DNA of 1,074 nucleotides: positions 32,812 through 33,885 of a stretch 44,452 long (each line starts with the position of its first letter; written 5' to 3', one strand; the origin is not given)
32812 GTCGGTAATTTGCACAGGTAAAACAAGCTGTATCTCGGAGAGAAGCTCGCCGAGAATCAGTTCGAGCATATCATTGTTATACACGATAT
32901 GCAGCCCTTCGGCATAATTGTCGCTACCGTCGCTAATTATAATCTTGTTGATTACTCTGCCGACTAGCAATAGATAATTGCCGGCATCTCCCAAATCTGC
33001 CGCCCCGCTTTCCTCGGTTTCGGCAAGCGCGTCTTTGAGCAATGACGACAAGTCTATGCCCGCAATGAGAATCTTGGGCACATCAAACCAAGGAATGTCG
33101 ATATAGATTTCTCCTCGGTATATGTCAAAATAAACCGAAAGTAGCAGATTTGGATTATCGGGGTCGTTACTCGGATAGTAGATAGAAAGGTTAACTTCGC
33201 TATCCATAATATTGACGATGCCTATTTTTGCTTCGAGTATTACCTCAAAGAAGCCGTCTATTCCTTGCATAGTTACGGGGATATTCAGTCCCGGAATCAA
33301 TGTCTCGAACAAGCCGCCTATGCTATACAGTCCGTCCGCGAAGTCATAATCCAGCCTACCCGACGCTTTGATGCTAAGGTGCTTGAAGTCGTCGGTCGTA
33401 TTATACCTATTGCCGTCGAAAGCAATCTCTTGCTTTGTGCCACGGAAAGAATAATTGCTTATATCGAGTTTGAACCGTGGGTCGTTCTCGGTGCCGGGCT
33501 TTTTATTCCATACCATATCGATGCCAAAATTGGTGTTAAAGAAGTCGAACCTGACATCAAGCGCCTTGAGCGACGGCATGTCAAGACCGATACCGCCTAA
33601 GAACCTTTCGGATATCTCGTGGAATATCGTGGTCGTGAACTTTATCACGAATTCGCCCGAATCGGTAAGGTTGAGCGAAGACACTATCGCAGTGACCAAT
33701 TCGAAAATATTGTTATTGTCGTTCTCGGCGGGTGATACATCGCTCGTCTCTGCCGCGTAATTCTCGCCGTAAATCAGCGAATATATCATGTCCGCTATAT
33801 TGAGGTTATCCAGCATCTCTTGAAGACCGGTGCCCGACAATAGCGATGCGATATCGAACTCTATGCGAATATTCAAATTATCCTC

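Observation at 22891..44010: About 21 copies of an unassigned ~270-aa repeat module forming a ~7,000-aa scaffold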

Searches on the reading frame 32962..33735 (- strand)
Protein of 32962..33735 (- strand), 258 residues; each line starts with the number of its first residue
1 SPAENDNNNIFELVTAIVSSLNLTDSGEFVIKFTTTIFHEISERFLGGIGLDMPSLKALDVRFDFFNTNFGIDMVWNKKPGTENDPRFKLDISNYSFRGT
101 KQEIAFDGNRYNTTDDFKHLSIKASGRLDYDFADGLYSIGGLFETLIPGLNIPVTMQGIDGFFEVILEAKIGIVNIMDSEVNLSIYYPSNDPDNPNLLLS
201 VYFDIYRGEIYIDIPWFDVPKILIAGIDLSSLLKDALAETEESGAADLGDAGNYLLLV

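Call 12: search_solved_structures(query=A1, max_evalue=10)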
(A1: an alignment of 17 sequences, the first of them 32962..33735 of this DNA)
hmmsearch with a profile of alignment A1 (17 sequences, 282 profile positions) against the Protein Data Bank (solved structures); distinct sequences matched with E-value up to 10: 8.
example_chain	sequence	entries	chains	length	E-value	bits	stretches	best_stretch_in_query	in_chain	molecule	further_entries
4yfv_A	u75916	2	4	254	0.066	16.3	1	67-144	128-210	VioF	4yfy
8cxj_D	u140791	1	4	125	0.59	13.2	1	76-149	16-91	Surface protein R28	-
4lhx_A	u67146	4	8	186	0.63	13.1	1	169-229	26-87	Ras-related protein Rab-8A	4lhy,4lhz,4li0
2fu5_C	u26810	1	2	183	0.66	13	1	169-229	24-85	Ras-related protein Rab-8A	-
7bwt_B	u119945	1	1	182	0.68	12.9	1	173-229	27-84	Ras-related protein Rab-8A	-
2pvu_A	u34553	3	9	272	0.76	12.8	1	22-89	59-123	ArtJ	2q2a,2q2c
5szi_A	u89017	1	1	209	0.81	12.7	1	169-229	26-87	Ras-related protein Rab-8A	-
6stf_A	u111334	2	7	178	0.84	12.6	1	173-229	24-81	Ras-related protein Rab-8A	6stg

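Call 13: find_homologous_proteins(query=A1, max_evalue=0.001)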
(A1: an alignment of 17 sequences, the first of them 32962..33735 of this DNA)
Query A1 (17 sequences): 8000 candidates shared short words with the query, none scored E <= 0.001.

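Call 20: predict_structure(alignment_id=A1)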
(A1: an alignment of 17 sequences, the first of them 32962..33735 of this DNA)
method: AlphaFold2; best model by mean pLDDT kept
length: 258 residues; sequences in the alignment: 17
mean_pLDDT: 64.9   pTM: 0.49
mean pLDDT of the five models: 64.9, 64.6, 62.2, 61.6, 57.5
residues with pLDDT >= 90: 25; 70-90: 84; 50-70: 87; < 50: 62
segments of 3 or more residues with pLDDT < 50: 1-5, 78-81, 83-115, 243-258
pLDDT, mean of each block of 10 residues (from residue 1): 47 68 76 72 59 63 62 51 45 36 32 57 79 64 58 62 85 86 89 88 90 89 83 62 45 33
secondary structure, 60 per line:
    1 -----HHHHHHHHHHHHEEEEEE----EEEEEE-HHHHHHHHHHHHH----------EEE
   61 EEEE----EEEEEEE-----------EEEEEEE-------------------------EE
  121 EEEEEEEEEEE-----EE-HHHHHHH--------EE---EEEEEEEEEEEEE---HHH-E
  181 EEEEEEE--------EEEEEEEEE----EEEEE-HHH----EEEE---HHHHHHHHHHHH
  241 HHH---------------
elements in order: H6-17 E18-23 E28-33 H35-47 E58-64 E69-75 E87-93 E119-131 H140-146 E160-172 E180-187 E196-204 E209-213 E222-225 H229-243

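Call 22: search_protein_representatives(alignment_id=A1)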
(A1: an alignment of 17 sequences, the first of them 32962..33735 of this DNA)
Query: 17 sequences, 282 profile positions. Proteins with E-value up to 0.001 (for the whole library): 95; up to 1e-10: 68; up to 1e-30: 35. The best 95 are listed.
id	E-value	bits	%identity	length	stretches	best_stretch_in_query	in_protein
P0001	3.3e-125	434.0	-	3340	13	11-273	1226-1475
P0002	4.1e-107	374.6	-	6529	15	4-270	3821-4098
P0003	5.9e-99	347.9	-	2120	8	9-254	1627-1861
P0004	4.1e-91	322.1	-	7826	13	4-262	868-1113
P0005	4.3e-87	308.9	-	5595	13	5-263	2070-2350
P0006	2.5e-80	286.7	-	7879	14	51-257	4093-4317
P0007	3.3e-79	283.1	-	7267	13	18-259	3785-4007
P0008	1.3e-77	277.8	-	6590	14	4-272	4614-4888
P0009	2.8e-75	270.2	-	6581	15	7-272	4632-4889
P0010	2.4e-74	267.1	-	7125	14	88-259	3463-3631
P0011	1.6e-73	264.4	-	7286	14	82-269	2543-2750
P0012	1.2e-72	261.6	-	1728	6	10-258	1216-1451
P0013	1.4e-68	248.2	-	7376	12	17-257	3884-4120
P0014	1.9e-64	234.7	-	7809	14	20-263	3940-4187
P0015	7.3e-64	232.7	-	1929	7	4-243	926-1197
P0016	1.3e-59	218.8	-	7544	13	4-257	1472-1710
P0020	4.9e-57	210.3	-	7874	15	21-256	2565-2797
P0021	2.6e-56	208.0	-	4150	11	6-268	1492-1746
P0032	1.6e-39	152.8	-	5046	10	6-273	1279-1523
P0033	5.2e-38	147.9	-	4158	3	9-265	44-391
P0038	1.6e-27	113.5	-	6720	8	86-257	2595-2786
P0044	2.7e-20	89.8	-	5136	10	4-258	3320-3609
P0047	2.4e-19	86.7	-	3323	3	22-269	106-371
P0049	2.4e-18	83.4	-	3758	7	17-260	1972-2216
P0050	3.9e-18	82.7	-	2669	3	68-269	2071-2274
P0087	3.0e-05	40.4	-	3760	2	178-256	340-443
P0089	6.6e-05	39.3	-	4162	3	113-257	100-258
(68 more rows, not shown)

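Call 24: fold_search(model_id=the predicted structure, library=pdb)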
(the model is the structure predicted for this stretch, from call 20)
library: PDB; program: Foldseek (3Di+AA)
matches with E <= 10: 412; with E <= 0.001: 0
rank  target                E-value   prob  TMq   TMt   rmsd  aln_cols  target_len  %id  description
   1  5yvf_D                1.6e-01  0.16  0.18  0.15  17.2       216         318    9  Crystal structure of BFA1 (released 2018-08-08)
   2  3hie_D                4.1e-01  0.11  0.12  0.17  16.4       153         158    8  Structure of the membrane-binding domain of the Sec3 subunit of the Exocyst complex (released 2010-02-23)
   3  4n7v_A                4.1e-01  0.11  0.15  0.16  18.8       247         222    6  Crystal structure of human Plk4 cryptic polo box (CPB) in complex with a Cep152 N-terminal fragment (released 2014-07-02)
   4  9n73_LH               4.3e-01  0.13  0.20  0.09  14.1       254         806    8  SSU processome maturation and disassembly, State G (released 2025-10-29)
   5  2x1c_A                4.8e-01  0.11  0.14  0.11  14.5       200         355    8  The crystal structure of precursor acyl coenzyme A:isopenicillin N acyltransferase from Penicillium chrysogenum (released 2010-03-09)
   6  6k8q_MODEL_1_A        5.7e-01  0.18  0.14  0.28  14.1       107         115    8  Solution structure of the intermembrane space domain of the mitochondrial import protein Tim21 from S. cerevis (released 2019-09-11)
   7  9sea                  6.0e-01  0.20  0.14  0.03   7.1        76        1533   14  Mouse otoferlin (216-1931) in complex with a lipid nanodisc (comprising 25% PS and 5% PIP2) (released 2025-11-05)
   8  2x1c_B                6.0e-01  0.07  0.15  0.12  21.4       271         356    8  The crystal structure of precursor acyl coenzyme A:isopenicillin N acyltransferase from Penicillium chrysogenum (released 2010-03-09)
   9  4ptk_B                7.1e-01  0.90  0.16  0.16   1.7        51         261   16  Crystal structure of Staphylococcal IMPase-I complex with 3Mg2+ and Phosphate (released 2014-10-22)
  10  5yvf_C                7.1e-01  0.09  0.18  0.15  17.4       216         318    7  Crystal structure of BFA1 (released 2018-08-08)
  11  7vwk_B                7.1e-01  0.05  0.13  0.14  19.2       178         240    6  The product template domain of AviM (released 2022-06-08)
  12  2qy2_B                7.5e-01  0.03  0.12  0.14  21.1       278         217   13  Characterization of a trifunctional mimivirus mRNA capping enzyme and crystal structure of the RNA triphosphatase doma (released 2008-04-01)
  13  1g6q_2                8.0e-01  0.07  0.12  0.10  18.9       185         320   10  CRYSTAL STRUCTURE OF YEAST ARGININE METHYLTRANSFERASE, HMT1 (released 2000-12-06)
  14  2x1d_B                8.0e-01  0.07  0.16  0.12  21.6       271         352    8  The crystal structure of mature acyl coenzyme A:isopenicillin N acyltransferase from Penicillium chrysogenum (released 2010-03-09)
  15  7svj_A                8.4e-01  0.07  0.14  0.12  16.7       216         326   10  Bile Salt Hydrolase from Lactobacillus ingluviei (released 2023-01-25)
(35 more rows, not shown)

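Call 25: list_cluster_members(proteins=[P0001, P0002, P0003, P0004, P0005, P0006, P0008, P0012, P0033, P0047])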
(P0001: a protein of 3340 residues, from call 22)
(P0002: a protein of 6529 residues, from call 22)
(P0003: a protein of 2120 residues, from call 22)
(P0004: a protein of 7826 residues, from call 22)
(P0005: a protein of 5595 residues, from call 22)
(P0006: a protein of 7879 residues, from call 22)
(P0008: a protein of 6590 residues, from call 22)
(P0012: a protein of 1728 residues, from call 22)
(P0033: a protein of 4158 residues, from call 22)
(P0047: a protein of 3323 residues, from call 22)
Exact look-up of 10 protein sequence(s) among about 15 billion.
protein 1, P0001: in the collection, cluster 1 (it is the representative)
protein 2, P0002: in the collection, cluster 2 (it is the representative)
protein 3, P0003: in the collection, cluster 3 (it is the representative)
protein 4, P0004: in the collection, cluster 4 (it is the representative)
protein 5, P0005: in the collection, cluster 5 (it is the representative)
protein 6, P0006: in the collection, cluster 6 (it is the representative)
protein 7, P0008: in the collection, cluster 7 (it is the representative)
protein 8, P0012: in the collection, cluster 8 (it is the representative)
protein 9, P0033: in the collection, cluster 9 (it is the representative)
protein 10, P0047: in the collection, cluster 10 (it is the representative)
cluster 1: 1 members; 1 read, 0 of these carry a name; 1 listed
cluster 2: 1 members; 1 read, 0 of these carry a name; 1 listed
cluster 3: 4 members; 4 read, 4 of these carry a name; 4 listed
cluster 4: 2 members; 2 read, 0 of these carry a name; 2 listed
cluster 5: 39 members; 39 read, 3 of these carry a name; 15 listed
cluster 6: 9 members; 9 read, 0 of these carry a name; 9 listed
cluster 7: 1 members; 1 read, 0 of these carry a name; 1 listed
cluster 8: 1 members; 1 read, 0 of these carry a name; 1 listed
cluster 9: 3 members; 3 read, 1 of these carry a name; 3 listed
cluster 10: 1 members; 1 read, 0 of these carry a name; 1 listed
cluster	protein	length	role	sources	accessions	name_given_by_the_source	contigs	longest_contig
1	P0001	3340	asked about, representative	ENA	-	-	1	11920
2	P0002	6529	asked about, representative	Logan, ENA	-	-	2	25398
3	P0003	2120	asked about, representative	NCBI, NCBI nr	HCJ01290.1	MAG TPA: hypothetical protein DHV31_00195, partial [Clostridiales bacterium] | hypothetical protein [Clostridiales bacterium]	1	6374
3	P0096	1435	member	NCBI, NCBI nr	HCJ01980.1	MAG TPA: hypothetical protein DHV31_03700, partial [Clostridiales bacterium] | hypothetical protein [Clostridiales bacterium]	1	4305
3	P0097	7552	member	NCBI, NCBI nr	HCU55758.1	MAG TPA: hypothetical protein DIC18_00305, partial [Clostridiales bacterium] | hypothetical protein [Clostridiales bacterium]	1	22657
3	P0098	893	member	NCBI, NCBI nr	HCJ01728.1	MAG TPA: hypothetical protein DHV31_02430, partial [Clostridiales bacterium] | hypothetical protein [Clostridiales bacterium]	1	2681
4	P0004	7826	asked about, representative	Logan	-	-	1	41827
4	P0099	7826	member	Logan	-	-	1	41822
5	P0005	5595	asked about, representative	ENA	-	-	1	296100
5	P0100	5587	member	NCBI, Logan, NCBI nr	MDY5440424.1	MAG: hypothetical protein SPG06_06695 [Eubacteriales bacterium] | hypothetical protein [Eubacteriales bacterium]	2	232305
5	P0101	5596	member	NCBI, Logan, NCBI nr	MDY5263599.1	MAG: hypothetical protein SPH07_00970 [Eubacteriales bacterium] | hypothetical protein [Eubacteriales bacterium]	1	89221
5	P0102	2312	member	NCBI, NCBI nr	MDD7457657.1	MAG: hypothetical protein PUK83_04445 [Clostridia bacterium] | hypothetical protein [Clostridia bacterium]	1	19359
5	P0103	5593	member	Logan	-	-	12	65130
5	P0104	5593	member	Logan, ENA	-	-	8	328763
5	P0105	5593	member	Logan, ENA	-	-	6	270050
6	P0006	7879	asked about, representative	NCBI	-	-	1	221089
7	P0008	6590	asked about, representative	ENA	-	-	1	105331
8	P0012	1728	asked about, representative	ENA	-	-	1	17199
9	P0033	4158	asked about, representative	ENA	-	-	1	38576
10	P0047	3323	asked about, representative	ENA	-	-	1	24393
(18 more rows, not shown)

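Call 30: find_encoding_contigs(protein=P0021, flank=10000, max_places=3)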
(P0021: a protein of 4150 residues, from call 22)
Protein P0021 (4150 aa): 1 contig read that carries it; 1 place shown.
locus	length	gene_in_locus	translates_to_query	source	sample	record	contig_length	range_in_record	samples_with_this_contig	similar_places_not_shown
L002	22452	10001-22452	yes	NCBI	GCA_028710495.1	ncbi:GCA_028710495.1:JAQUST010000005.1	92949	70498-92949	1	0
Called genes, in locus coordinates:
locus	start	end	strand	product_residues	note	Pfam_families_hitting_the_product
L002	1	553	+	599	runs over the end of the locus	-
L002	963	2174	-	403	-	PF01676:Metalloenzyme, PF10143:PhosphMutase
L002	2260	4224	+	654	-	PF20736:Glyco_hydro127M (weak)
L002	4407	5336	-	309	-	PF01757:Acyl_transf_3 (faint), PF07786:HGSNAT_cat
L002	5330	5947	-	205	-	-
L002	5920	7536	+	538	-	PF02838:Glyco_hydro_20b, PF14845:Glycohydro_20b2 (weak), PF00728:Glyco_hydro_20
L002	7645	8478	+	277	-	-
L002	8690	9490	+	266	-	PF02585:PIG-L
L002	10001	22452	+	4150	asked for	?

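Call 36: search_protein_families(library=pfam, alignment_id=A1, max_evalue=10)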
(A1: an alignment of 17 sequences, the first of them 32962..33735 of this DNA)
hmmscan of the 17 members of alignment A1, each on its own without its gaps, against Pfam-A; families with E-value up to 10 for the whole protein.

A. member 1, window:32962-33735:- (258 aa): 0 families

B. families by the number of members that match (of 17 scanned): 2 families
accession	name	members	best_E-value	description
PF15530.11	Ntox25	1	0.033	Bacterial toxin 25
PF21193.3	NMD_SH3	1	0.12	NMD3 SH3 domain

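Call 40: search_protein_families(library=pfam, proteins=[P0001, P0021, P0012], max_evalue=0.01)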
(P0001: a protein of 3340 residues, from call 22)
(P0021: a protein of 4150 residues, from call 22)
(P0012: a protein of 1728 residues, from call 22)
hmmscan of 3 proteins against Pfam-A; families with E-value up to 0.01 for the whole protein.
P0001 (3340 aa): 0 families

P0021 (4150 aa): 0 families

P0012 (1728 aa): 0 families

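Call 43: find_encoding_contigs(protein=P0033, flank=10000, max_places=2)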
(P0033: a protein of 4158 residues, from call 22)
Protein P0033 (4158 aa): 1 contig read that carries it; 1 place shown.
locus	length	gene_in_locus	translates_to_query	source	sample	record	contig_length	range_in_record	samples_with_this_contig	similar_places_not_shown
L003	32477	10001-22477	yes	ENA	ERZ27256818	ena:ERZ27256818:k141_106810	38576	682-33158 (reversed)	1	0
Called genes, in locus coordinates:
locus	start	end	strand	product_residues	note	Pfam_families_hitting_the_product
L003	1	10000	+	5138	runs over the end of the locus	?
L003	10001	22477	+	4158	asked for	PF07532:Big_4 (faint)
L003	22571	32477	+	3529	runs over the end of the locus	?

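Call 44: find_encoding_contigs(protein=P0049, flank=10000, max_places=2)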
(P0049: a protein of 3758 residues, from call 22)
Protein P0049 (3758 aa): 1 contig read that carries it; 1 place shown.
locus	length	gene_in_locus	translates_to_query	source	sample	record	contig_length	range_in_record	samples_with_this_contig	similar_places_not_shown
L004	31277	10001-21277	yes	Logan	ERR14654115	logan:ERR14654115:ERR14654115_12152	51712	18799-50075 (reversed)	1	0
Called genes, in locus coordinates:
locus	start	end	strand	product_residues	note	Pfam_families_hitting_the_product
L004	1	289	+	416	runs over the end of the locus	PF00464:SHMT, PF00155:Aminotran_1_2, PF01212:Beta_elim_lyase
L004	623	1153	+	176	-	-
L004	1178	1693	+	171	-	-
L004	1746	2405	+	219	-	PF13306:LRR_5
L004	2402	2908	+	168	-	-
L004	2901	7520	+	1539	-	-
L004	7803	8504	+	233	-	PF00072:Response_reg, PF00486:Trans_reg_C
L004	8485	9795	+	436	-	PF00512:HisKA, PF02518:HATPase_c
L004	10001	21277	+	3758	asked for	-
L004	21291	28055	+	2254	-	PF18887:MBG_3 (faint), PF18676:MBG_2 (weak)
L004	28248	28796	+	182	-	PF07883:Cupin_2, PF05899:Cupin_3 (weak)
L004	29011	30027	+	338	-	PF01663:Phosphodiest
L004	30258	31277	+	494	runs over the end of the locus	PF02463:SMC_N (faint), PF00005:ABC_tran, PF13175:AAA_15 (faint), PF13476:AAA_23 (faint), PF13555:AAA_29 (faint), PF13304:AAA_21 (faint), PF00005:ABC_tran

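Call 53: list_cluster_members(proteins=[P0007, P0010, P0011, P0016, P0020, P0032, P0038, P0044, P0050, P0087])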
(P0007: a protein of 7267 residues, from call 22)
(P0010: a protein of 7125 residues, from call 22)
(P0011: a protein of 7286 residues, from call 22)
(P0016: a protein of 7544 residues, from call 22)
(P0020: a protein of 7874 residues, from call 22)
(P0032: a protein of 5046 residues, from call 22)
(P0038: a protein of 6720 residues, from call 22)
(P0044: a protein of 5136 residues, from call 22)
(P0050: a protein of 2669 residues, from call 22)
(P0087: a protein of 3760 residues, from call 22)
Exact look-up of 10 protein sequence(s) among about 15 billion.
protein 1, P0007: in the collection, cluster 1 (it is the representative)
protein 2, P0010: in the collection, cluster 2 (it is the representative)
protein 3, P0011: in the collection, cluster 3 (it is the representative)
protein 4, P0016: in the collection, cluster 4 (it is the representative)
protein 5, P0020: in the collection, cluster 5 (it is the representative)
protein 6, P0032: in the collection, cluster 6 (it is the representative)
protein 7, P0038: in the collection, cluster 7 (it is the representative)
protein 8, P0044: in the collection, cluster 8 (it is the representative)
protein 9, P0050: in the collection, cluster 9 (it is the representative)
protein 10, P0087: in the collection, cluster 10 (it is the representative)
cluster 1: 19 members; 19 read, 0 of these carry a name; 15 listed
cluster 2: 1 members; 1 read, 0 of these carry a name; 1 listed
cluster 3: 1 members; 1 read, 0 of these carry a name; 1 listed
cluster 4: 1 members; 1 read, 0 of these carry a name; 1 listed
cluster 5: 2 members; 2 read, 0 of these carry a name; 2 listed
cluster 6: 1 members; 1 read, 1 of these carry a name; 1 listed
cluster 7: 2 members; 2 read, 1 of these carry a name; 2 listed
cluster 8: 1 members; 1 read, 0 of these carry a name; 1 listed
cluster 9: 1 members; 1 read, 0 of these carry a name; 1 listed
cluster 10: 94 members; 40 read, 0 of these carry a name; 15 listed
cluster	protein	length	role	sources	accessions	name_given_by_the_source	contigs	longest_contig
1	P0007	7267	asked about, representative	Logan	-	-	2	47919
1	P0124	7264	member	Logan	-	-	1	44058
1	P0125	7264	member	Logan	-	-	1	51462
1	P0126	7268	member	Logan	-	-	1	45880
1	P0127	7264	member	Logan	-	-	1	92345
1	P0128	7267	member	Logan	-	-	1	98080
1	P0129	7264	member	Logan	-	-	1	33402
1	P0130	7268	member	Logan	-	-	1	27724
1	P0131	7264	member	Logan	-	-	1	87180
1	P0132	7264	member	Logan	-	-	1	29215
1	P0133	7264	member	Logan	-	-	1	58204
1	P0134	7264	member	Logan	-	-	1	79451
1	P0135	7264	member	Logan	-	-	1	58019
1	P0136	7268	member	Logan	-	-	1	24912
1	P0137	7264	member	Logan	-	-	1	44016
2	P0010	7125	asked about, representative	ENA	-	-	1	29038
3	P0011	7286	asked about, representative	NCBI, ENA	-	-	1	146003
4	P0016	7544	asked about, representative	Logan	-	-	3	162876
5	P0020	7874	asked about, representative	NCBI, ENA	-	-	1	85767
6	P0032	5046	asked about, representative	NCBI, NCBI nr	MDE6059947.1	MAG: hypothetical protein K2G31_00515, partial [Clostridia bacterium] | hypothetical protein [Clostridia bacterium]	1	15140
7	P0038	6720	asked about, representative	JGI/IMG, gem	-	-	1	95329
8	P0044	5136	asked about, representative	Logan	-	-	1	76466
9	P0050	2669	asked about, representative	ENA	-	-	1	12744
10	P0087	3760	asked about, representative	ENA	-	-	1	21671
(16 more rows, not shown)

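Call 56: search_protein_families(library=pfam, proteins=[P0047, P0089], max_evalue=0.01)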
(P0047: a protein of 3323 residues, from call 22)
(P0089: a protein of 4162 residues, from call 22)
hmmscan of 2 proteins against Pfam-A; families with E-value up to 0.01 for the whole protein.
P0047 (3323 aa): 1 family
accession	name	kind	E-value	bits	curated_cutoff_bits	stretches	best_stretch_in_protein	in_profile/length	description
PF07532.17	Big_4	-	8.2e-18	64.1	22.1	0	973-1013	15-54/59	Bacterial Ig-like domain (group 4)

P0089 (4162 aa): 3 families
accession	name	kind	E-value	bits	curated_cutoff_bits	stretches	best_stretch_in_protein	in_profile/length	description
PF13620.12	CarboxypepD_reg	-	4.7e-05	24.1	32.3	0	629-668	2-47/82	Carboxypeptidase regulatory-like domain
PF13715.12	CarbopepD_reg_2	-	0.00012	22.5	32.2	0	769-836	1-63/88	CarboxypepD_reg-like domain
PF07532.17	Big_4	-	0.00036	20.4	22.1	0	2852-2882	15-44/59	Bacterial Ig-like domain (group 4)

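Call 71: find_encoding_contigs(protein=P0087, flank=10000, max_places=1)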
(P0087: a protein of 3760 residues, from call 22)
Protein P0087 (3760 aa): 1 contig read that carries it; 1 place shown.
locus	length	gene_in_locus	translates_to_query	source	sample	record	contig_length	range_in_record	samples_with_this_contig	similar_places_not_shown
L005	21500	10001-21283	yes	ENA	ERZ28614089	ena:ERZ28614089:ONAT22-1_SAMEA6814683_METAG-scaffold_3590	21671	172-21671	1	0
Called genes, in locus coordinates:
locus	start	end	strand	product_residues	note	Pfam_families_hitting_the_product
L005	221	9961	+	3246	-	-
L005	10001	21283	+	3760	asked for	-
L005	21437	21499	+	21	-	?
